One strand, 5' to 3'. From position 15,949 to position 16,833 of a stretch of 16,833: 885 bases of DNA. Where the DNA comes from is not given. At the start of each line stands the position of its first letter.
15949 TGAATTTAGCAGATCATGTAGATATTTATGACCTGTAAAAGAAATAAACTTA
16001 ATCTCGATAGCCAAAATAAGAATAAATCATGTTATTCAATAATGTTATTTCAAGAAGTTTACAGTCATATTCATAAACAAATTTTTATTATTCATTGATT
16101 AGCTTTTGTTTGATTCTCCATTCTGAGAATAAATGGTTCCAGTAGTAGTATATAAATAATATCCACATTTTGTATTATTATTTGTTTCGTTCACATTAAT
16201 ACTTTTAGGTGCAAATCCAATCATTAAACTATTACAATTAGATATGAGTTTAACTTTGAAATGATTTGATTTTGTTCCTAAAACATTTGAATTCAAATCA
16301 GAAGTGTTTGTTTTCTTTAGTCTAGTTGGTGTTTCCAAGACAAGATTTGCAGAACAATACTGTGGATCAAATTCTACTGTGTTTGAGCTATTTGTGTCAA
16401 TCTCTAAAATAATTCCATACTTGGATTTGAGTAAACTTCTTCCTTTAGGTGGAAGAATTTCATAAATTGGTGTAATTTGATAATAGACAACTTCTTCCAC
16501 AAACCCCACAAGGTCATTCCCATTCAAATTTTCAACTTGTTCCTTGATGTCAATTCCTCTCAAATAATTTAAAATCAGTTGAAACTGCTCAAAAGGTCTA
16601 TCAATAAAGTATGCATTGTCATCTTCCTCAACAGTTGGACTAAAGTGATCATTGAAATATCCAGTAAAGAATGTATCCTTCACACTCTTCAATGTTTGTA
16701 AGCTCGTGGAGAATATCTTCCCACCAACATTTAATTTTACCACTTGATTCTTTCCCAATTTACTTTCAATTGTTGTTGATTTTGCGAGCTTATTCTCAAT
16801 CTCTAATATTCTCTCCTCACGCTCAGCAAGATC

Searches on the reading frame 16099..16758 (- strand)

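Call 17: search_protein_families(library=pfam, proteins=[P0004], max_evalue=10)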
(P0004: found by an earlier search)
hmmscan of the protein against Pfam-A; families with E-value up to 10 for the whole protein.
P0004 (241 aa): 0 families

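Call 73: search_protein_families(library=pfam, proteins=[window:16102-16758:-], max_evalue=0.01)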
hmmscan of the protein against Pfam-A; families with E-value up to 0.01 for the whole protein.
seq(219 aa): 1 family
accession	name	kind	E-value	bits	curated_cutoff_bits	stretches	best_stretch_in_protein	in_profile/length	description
PF02214.28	BTB_2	-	4.3e-17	62.7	21.4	1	7-97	1-88/94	BTB/POZ domain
